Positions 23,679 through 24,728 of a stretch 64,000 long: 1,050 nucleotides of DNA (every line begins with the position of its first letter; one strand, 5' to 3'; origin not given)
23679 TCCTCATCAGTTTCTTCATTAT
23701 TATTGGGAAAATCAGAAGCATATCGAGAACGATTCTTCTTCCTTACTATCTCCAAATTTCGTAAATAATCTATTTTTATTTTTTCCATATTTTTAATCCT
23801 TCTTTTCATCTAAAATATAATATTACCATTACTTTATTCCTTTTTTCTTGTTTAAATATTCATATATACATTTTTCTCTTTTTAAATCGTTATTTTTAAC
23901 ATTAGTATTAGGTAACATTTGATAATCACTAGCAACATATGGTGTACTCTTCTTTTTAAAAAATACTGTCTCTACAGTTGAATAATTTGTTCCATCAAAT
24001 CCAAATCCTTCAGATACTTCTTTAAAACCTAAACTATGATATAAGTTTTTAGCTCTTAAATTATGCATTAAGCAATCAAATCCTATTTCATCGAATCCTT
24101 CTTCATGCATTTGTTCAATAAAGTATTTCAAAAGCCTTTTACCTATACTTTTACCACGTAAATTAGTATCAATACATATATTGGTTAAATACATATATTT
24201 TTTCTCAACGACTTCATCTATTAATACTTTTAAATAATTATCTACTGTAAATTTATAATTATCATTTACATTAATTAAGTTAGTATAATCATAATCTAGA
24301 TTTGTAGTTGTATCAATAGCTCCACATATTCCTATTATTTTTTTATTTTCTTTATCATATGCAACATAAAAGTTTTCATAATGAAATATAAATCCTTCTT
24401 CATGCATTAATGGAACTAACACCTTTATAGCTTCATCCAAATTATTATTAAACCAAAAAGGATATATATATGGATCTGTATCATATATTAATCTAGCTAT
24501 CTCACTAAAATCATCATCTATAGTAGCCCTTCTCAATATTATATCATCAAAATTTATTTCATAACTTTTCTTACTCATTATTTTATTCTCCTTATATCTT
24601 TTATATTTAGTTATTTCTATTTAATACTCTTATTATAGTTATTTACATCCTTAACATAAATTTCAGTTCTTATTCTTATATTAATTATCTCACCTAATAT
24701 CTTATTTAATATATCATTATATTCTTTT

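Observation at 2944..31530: Agmatine deiminase cluster split from its carbamate kinase by about 24 kb of potABCD plus paralog array; serpin sits where aguC is expected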

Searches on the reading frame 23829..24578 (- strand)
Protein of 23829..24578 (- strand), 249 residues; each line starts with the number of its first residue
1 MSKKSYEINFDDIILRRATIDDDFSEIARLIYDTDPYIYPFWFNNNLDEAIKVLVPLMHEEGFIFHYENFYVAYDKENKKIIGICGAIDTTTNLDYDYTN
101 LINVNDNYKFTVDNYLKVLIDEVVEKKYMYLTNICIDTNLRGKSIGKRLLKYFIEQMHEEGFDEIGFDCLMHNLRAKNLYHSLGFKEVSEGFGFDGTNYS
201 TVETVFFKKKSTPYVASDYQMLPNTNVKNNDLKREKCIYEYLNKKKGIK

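Call 6: search_protein_families(library=pfam, proteins=[window:23829-24578:-], max_evalue=0.01)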
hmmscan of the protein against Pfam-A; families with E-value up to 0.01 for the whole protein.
window:23829-24578:- (249 aa): 6 families
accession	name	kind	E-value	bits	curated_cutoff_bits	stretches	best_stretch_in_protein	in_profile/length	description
PF00583.31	Acetyltransf_1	-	2.2e-12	47.7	20.7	1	66-185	31-116/116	Acetyltransferase (GNAT) family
PF13508.13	Acetyltransf_7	-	2.3e-10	41.2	27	1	68-187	3-84/84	Acetyltransferase (GNAT) domain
PF13673.13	Acetyltransf_10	-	1.5e-08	35.1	23.6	1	126-199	49-121/128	Acetyltransferase (GNAT) domain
PF08445.16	FR47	-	0.00027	21.3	22.1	1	116-188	9-80/86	FR47-like protein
PF14542.12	Acetyltransf_CG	-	0.004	17.7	30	0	125-162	21-58/80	GCN5-related N-acetyl-transferase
PF13302.13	Acetyltransf_3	-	0.0063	17.7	25.4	0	134-186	85-138/138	Acetyltransferase (GNAT) domain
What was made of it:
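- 23829..24578 (-): GNAT acetyltransferase (249 aa), an older resident of the pot-agu gap and not an array member. Pfam Acetyltransf_1 (call 6).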

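Call 7: search_protein_families(library=ncbifam, proteins=[window:23829-24578:-])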
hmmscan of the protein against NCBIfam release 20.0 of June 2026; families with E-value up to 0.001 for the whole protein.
window:23829-24578:- (249 aa): 6 families
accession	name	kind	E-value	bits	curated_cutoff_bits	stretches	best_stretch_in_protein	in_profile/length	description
TIGR01575.1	rimI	equivalog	1.2e-09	38.4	86.4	1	102-189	28-116/132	ribosomal protein S18-alanine N-acetyltransferase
NF007025.1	PRK09491.1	equivalog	2.1e-08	34.2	173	1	107-189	41-123/145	ribosomal protein S18-alanine N-acetyltransferase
NF040503.1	resist_ArsN1a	equivalog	6e-07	29.3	170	1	134-188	82-136/159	arsinothricin resistance N-acetyltransferase ArsN1 family A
NF043067.1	AAC_6p_group_E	equivalog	1.3e-05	25.1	140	1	128-189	70-131/140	aminoglycoside 6'-N-acetyltransferase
TIGR03103.1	trio_acet_GNAT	equivalog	0.00041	19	569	0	134-189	161-216/547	N-acetylglutaminylglutamine synthetase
NF000360.1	sat4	exception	0.00049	20.2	380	1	126-189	94-157/180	streptothricin N-acetyltransferase Sat4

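Call 39: search_protein_families(library=phrogs, proteins=[window:23829-24578:-], max_evalue=0.01)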
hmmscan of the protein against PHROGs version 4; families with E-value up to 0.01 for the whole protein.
window:23829-24578:- (249 aa): 3 families
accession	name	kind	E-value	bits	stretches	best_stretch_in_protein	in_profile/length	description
phrog_1249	-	other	2.7e-12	47.8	1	130-194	91-155/180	acetyltransferase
phrog_3810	-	other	1.6e-08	35.6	1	118-188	77-145/155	acetyltransferase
phrog_20341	-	other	0.0029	18.9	1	125-203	93-167/180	acetyltransferase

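Call 40: search_protein_families(library=padloc, proteins=[window:23829-24578:-], max_evalue=0.01)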
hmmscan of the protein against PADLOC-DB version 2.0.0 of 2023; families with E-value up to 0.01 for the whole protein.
window:23829-24578:- (249 aa): 0 families

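Call 43: search_solved_structures(query=window:23829-24578:-, max_evalue=0.01)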
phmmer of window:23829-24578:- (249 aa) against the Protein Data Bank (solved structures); distinct sequences matched with E-value up to 0.01: 9.
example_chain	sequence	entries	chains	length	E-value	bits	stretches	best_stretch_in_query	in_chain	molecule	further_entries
4f6a_A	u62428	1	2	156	5e-07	32.5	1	119-186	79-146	BH1408 protein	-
4e0a_A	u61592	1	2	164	1.2e-06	31.3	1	119-186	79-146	BH1408 protein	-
6yga_A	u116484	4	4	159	4.5e-05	26.1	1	130-192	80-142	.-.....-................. 30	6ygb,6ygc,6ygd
1u6m_A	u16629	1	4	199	5.2e-05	25.9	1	116-189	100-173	acetyltransferase, GNAT family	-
2cnm_A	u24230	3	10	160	5.9e-05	25.7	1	107-189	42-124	MODIFICATION OF 30S RIBOSOMAL SUBUNIT PROTEIN S18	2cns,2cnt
5isv_A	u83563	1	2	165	0.00018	24.1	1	122-189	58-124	Ribosomal-protein-alanine acetyltransferase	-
2bei_A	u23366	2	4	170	0.0006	22.4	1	127-194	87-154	Diamine acetyltransferase 2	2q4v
1y9k_A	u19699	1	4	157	0.00073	22.1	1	125-200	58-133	IAA acetyltransferase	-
7wx5_A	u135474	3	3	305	0.002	20.7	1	128-186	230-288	N-acetyltransferase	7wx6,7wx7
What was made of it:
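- On Polyamine N-acetyltransferase (SpeG/SSAT type): In the PDB the best match is BH1408, and human SSAT2 reaches only E 6e-4 over 68 residues (call 43).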

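Call 98: find_homologous_proteins(query=window:23829-24578:-, max_evalue=1e-10)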
Query window:23829-24578:- (249 aa): 185 proteins with E <= 1e-10 among 573 candidates; the best 120 are listed.
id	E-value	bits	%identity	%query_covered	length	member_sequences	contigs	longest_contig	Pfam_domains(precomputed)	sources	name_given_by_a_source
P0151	3.8e-164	562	100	100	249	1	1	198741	PF13673.14,PF13508.14,PF00583.32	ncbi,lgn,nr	ncbi:MAG: GNAT family N-acetyltransferase [Bacilli bacterium]|nr:GNAT family N-acetyltransferase [Ba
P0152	3.1e-138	477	85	99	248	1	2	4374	PF13673.14,PF13508.14,PF00583.32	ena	-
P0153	1.3e-137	475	85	100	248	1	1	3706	PF13673.14,PF13508.14,PF00583.32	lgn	-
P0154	6.0e-120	417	75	99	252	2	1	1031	PF13673.14,PF13508.14,PF00583.32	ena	-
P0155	3.3e-119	415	74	100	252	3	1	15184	PF13673.14,PF13508.14,PF00583.32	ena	-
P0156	5.0e-118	411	74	99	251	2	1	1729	PF13673.14,PF13508.14,PF00583.32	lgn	-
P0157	2.2e-117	409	74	98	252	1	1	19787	PF13673.14,PF13508.14,PF00583.32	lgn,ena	-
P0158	2.1e-116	406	74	96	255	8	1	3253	PF13508.14,PF00583.32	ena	-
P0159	2.8e-115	402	73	99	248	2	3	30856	PF13673.14,PF13508.14,PF00583.32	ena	-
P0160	4.3e-115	401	71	99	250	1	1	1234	PF13673.14,PF13508.14,PF00583.32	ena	-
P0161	5.2e-115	401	73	100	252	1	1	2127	PF13673.14,PF13508.14,PF00583.32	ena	-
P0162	4.2e-114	398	72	99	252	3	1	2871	PF13508.14,PF00583.32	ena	-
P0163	7.3e-113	394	71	98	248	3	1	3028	PF13508.14,PF00583.32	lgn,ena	-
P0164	3.9e-111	388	68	100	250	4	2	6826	PF13673.14,PF13508.14,PF00583.32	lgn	-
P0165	4.8e-111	388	70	98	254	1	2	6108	PF13673.14,PF13508.14,PF00583.32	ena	-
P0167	6.1e-110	384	68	99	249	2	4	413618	PF13673.14,PF13508.14,PF00583.32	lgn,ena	-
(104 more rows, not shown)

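Call 99: find_encoding_contigs(protein=P0159, flank=10000, max_places=3)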
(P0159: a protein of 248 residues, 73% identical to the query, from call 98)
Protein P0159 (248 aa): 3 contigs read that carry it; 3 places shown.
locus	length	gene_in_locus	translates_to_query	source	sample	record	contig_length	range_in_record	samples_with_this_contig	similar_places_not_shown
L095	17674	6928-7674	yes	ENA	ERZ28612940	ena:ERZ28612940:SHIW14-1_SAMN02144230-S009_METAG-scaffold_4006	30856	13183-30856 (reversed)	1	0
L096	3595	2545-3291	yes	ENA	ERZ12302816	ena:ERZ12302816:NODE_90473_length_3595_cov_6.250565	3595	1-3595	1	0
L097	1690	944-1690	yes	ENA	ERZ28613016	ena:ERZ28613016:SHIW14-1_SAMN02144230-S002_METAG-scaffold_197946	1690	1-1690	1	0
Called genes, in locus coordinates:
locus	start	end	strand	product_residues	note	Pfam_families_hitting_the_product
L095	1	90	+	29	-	?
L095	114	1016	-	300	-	-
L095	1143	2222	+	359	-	PF00005:ABC_tran, PF03215:Rad17 (weak), PF08402:TOBE_2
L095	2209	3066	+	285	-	PF00528:BPD_transp_1 (weak)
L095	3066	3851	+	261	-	PF00528:BPD_transp_1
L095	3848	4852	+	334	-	PF01547:SBP_bac_1, PF13416:SBP_bac_8, PF13531:SBP_bac_11, PF13343:SBP_bac_6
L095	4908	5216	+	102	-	-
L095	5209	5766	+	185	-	-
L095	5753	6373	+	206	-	PF00583:Acetyltransf_1, PF13508:Acetyltransf_7, PF13673:Acetyltransf_10 (weak)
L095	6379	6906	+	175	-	PF10688:Imp-YgjV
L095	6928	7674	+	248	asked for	PF00583:Acetyltransf_1, PF13508:Acetyltransf_7, PF13673:Acetyltransf_10 (faint)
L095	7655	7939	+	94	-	-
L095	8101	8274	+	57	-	-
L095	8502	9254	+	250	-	-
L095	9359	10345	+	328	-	PF02729:OTCace_N, PF00185:OTCace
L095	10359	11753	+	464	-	PF00324:AA_permease, PF13520:AA_permease_2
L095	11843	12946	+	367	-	PF04371:PAD_porph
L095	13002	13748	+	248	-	PF00497:SBP_bac_3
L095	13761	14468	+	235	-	PF00528:BPD_transp_1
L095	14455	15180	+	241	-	PF02463:SMC_N (weak), PF00005:ABC_tran, PF13304:AAA_21 (weak)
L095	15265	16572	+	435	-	PF02274:ADI, PF19420:DDAH_eukar (faint)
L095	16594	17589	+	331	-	PF02729:OTCace_N, PF00185:OTCace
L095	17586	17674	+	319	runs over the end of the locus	PF00696:AA_kinase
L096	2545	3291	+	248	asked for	PF00583:Acetyltransf_1, PF13508:Acetyltransf_7, PF13673:Acetyltransf_10 (faint)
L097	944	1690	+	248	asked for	PF00583:Acetyltransf_1, PF13508:Acetyltransf_7, PF13673:Acetyltransf_10 (faint)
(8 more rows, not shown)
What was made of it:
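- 23829..24578 (-): A 73%-identical homologue (presumed orthologue) lies next to a YgjV gene in the array-free gap of L095 (call 99).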

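Call 100: find_encoding_contigs(protein=P0167, flank=10000, max_places=3)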
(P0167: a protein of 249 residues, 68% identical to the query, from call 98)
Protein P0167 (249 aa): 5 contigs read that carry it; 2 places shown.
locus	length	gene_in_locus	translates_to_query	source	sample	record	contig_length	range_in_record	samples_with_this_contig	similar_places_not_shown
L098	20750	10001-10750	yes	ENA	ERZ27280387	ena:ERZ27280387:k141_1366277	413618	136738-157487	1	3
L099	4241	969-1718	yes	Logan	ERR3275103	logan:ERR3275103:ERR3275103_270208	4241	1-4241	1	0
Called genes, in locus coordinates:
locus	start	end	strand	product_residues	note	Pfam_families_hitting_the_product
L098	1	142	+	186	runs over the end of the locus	-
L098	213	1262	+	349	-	PF01757:Acyl_transf_3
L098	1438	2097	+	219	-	PF02706:Wzz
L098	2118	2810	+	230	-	PF02397:Bac_transf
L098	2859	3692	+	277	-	PF00535:Glycos_transf_2, PF10111:Glyco_tranf_2_2, PF13641:Glyco_tranf_2_3 (weak)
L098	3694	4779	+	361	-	PF13439:Glyco_transf_4, PF00534:Glycos_transf_1, PF13692:Glyco_trans_1_4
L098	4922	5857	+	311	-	-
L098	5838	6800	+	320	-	PF00535:Glycos_transf_2, PF10111:Glyco_tranf_2_2, PF13506:Glyco_transf_21 (faint), PF13641:Glyco_tranf_2_3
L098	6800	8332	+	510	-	PF01943:Polysacc_synt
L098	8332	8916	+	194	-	PF08433:KTI12 (weak)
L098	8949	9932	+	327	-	PF00535:Glycos_transf_2, PF10111:Glyco_tranf_2_2, PF13641:Glyco_tranf_2_3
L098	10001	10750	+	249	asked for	PF00583:Acetyltransf_1, PF13508:Acetyltransf_7 (weak), PF13673:Acetyltransf_10 (faint)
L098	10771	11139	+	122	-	-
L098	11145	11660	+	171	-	PF10688:Imp-YgjV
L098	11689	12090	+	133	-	-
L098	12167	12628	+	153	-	-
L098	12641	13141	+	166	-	-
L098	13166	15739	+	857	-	PF08937:ThsB_TIR (weak), PF13676:TIR_2, PF24807:WD40_CDC20-Fz (faint), PF12894:ANAPC4_WD40 (faint), PF23381:Beta-prop_IFT122_1st (faint), PF25174:Beta-prop_THOC3 (faint)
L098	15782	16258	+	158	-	-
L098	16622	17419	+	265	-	-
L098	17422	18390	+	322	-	PF03590:AsnA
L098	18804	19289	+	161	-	-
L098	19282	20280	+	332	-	PF04055:Radical_SAM, PF13353:Fer4_12 (weak), PF13186:SPASM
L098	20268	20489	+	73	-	-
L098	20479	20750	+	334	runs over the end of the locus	PF04055:Radical_SAM, PF13353:Fer4_12 (weak), PF13186:SPASM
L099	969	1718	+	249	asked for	PF00583:Acetyltransf_1, PF13508:Acetyltransf_7 (weak), PF13673:Acetyltransf_10 (faint)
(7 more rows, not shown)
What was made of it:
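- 23829..24578 (-): A 68%-identical homologue lies next to a YgjV gene in L098 outside any pot/agu context (call 100).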
